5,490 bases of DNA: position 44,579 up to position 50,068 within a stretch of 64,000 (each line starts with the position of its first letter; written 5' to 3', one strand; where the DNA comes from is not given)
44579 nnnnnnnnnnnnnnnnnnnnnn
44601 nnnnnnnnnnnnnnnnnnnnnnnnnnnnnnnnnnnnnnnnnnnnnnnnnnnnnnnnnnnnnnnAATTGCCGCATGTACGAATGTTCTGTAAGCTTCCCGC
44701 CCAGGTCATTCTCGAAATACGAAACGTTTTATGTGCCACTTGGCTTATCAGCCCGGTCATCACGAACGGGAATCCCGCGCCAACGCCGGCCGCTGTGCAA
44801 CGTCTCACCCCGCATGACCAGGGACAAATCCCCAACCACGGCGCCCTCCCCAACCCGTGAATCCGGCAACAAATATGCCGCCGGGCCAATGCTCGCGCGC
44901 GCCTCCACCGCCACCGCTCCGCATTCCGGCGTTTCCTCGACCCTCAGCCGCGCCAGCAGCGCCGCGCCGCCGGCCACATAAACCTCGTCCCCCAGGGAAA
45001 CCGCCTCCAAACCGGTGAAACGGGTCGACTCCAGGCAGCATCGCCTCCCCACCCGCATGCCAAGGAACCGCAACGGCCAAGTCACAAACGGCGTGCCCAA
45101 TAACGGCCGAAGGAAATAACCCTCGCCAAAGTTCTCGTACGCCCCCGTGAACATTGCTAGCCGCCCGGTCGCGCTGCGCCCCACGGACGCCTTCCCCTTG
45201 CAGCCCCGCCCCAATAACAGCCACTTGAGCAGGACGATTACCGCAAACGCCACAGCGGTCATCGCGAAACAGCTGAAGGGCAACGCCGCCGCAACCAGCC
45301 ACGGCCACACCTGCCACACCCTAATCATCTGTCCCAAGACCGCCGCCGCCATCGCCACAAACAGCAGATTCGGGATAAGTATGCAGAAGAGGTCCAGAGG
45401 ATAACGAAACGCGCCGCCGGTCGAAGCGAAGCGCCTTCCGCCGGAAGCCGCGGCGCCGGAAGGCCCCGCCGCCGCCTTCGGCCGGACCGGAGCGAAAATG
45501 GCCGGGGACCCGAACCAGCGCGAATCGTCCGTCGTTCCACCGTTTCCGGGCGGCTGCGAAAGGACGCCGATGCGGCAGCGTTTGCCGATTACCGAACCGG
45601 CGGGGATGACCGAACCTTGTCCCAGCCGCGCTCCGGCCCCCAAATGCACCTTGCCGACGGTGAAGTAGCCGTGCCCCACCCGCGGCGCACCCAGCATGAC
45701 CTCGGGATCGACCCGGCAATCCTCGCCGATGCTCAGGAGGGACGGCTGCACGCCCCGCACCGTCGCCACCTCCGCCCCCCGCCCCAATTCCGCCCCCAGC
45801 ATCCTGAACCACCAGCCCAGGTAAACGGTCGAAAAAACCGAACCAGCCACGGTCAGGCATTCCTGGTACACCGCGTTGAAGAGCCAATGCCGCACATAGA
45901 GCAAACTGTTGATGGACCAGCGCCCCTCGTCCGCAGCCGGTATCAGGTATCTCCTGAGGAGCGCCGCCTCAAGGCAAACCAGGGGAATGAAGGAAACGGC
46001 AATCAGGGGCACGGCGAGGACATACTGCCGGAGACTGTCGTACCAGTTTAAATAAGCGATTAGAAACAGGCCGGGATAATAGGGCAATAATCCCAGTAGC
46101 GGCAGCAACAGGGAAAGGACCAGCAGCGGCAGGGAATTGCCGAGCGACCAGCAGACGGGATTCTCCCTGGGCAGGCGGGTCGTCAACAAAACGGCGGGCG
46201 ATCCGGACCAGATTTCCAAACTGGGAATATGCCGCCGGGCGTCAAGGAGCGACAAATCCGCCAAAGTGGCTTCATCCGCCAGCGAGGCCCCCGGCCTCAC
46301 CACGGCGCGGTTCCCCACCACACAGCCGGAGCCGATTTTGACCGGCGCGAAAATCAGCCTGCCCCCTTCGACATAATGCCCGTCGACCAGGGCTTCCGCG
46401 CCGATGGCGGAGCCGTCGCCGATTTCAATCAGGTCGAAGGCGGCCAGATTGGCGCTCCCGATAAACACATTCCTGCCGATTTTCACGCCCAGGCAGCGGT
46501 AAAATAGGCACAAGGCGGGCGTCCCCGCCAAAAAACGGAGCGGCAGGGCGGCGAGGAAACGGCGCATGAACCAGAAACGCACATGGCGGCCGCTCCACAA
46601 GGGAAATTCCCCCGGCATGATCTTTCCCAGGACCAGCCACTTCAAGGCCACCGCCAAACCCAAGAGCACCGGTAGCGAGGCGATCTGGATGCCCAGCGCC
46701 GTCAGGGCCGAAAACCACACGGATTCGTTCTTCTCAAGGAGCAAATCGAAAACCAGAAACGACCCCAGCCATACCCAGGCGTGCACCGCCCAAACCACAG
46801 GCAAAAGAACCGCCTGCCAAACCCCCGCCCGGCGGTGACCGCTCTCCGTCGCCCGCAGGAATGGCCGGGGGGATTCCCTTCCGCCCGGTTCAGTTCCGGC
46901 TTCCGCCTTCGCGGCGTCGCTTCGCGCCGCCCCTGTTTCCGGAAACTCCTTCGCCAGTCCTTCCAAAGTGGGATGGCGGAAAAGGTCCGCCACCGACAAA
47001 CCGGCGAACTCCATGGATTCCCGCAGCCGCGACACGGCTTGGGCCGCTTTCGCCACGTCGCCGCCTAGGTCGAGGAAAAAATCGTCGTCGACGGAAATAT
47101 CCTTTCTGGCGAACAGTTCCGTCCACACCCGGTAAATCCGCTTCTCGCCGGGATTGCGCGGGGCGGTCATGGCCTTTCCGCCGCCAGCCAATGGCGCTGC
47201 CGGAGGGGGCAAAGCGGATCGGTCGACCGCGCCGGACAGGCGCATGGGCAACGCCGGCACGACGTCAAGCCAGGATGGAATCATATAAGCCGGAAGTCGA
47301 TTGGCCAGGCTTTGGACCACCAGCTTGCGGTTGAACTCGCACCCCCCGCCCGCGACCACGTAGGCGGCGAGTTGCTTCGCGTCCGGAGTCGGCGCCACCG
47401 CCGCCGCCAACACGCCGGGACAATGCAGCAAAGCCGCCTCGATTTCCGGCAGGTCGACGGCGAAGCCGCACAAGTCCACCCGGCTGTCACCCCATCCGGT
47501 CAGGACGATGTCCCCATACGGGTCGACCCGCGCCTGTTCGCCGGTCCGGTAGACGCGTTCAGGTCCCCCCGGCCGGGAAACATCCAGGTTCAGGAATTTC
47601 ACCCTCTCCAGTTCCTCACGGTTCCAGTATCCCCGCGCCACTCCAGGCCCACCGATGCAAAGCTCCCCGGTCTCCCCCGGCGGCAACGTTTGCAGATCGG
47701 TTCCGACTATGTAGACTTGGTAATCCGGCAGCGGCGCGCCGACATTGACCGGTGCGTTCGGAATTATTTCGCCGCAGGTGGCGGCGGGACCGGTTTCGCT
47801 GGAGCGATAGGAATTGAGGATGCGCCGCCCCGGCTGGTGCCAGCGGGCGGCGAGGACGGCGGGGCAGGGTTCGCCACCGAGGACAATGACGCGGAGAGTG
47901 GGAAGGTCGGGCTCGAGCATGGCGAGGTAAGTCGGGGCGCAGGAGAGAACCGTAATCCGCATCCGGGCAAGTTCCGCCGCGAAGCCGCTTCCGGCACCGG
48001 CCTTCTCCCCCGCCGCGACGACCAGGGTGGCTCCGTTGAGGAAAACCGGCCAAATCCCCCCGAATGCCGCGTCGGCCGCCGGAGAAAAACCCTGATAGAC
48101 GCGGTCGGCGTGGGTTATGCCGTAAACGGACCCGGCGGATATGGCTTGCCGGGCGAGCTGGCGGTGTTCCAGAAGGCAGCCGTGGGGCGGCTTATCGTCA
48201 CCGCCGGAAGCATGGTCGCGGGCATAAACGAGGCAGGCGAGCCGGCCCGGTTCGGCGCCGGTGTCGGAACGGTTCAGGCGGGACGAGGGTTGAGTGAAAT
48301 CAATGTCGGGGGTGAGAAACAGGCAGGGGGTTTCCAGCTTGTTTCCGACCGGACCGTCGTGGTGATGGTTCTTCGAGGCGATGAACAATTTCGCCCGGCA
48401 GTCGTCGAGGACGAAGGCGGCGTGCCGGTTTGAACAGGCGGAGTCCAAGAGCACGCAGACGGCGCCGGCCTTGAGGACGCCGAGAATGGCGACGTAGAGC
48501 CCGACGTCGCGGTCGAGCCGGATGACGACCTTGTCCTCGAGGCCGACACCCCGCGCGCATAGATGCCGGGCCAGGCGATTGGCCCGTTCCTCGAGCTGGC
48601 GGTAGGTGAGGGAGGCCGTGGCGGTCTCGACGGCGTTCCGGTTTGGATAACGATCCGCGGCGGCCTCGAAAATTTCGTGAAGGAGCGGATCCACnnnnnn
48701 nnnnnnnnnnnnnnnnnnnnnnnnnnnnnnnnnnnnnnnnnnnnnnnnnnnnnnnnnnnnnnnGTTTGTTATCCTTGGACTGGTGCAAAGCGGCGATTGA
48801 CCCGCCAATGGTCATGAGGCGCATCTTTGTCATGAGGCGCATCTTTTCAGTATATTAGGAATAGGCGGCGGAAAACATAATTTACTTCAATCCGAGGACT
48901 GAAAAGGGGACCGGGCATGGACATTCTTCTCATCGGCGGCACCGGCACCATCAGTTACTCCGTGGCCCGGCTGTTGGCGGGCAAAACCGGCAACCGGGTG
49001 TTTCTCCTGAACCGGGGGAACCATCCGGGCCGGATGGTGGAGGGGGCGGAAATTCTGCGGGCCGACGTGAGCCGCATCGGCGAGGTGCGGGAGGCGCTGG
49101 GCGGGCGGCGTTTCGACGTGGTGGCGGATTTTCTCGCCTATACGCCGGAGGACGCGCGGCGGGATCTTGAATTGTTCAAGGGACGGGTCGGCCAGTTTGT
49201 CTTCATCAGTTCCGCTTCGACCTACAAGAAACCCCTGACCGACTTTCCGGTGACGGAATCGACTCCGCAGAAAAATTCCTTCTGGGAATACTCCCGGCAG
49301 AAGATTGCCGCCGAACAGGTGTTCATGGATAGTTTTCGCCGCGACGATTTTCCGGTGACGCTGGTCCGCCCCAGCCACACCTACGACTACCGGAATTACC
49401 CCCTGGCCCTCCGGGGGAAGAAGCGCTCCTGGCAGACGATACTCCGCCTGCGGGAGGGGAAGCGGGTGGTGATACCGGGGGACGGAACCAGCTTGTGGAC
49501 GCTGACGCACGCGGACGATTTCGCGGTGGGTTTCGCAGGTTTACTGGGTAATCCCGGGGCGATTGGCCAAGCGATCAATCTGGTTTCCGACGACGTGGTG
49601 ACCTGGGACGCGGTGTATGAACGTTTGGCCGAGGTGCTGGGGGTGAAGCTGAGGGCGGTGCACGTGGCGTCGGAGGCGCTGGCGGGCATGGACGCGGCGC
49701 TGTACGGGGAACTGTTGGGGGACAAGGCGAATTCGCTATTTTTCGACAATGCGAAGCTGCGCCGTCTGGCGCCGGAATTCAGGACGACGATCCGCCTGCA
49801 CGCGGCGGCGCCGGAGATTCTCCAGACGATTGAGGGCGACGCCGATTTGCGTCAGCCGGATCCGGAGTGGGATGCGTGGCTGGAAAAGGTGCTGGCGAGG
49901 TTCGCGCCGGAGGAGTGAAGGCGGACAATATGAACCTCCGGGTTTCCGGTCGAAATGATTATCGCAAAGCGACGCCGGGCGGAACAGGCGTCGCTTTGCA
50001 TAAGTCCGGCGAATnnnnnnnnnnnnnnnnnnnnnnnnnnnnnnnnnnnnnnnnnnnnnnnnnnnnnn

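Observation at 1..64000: Polar switch of G- versus C-ending codons inside genes (sense strand C-rich at the 5' end, G-rich at the 3' end)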

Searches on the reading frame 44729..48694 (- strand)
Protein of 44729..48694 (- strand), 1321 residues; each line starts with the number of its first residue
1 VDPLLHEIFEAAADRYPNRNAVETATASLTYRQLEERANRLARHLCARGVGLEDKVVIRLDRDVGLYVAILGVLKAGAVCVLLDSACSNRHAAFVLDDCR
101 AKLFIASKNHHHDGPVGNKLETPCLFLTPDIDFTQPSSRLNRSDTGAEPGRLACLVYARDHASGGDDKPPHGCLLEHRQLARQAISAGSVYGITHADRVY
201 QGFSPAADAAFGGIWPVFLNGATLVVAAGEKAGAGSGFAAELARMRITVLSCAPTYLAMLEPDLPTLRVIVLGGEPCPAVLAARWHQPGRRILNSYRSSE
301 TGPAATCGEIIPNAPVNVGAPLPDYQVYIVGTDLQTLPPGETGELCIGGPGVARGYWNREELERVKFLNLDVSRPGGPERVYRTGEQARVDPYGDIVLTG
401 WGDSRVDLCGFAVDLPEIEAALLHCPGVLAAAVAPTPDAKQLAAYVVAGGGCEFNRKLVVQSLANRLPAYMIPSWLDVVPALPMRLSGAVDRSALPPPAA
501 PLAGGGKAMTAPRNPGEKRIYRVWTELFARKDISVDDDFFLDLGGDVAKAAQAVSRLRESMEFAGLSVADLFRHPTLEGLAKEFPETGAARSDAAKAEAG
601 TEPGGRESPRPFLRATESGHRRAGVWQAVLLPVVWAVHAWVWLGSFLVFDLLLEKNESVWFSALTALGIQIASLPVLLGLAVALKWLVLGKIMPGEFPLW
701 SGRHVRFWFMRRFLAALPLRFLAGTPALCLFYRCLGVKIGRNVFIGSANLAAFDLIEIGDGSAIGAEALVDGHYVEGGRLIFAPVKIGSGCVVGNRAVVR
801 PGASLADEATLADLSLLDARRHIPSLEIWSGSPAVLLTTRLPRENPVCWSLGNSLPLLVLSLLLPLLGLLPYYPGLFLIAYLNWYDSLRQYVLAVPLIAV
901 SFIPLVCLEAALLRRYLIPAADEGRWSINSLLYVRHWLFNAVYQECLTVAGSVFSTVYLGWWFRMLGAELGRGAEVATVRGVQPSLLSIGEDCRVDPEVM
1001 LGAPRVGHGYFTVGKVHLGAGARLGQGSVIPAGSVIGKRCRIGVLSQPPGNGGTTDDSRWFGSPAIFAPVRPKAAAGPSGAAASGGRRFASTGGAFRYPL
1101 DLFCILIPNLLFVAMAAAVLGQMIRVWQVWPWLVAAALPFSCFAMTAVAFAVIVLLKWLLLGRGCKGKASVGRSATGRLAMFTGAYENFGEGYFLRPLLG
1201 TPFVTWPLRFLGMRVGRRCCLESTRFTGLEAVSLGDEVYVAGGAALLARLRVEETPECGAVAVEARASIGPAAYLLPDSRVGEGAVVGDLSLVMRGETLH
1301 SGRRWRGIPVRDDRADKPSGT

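Call 50: search_protein_families(library=pfam, proteins=[window:44729-48694:-], max_evalue=0.001)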
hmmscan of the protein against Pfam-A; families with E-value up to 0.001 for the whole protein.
window:44729-48694:- (1321 aa): 5 families
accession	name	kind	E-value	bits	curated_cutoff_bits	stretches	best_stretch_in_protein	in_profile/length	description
PF00501.34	AMP-binding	-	4.2e-60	204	29.9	1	9-357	1-384/384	AMP-binding enzyme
PF00132.30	Hexapep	-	8.8e-17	60.5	27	0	1016-1043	2-29/36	Bacterial transferase hexapeptide (six repeats)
PF13193.12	AMP-binding_C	-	2.3e-07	32.1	24.5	1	417-488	1-75/76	AMP-binding enzyme C-terminal domain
PF00550.31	PP-binding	-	6.5e-07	29.9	20.8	1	521-582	4-65/67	Phosphopantetheine attachment site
PF25084.1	LbH_EIF2B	-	1.7e-05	25.2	54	0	758-811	41-93/105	EIF2B subunit epsilon LbH domain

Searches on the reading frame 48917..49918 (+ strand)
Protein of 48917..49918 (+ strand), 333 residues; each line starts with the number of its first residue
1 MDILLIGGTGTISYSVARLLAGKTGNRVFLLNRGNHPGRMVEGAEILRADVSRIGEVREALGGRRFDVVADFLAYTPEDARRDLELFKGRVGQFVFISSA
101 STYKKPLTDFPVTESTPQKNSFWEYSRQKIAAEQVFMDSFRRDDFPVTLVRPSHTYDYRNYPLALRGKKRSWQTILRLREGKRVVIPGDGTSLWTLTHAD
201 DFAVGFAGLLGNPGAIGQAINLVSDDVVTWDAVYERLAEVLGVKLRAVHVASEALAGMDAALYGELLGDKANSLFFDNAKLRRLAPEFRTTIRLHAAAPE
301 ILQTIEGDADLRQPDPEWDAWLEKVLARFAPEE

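Call 56: search_protein_families(library=pfam, proteins=[window:48917-49918:+], max_evalue=0.00001)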
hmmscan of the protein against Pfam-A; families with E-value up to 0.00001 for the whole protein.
window:48917-49918:+ (333 aa): 2 families
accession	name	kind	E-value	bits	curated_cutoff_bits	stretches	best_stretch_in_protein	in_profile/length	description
PF01370.27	Epimerase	-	5.4e-19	69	20.9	1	3-221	1-238/240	NAD dependent epimerase/dehydratase family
PF13460.12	NAD_binding_10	-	4.2e-06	27.2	27.2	1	7-160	1-151/184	NAD(P)H-binding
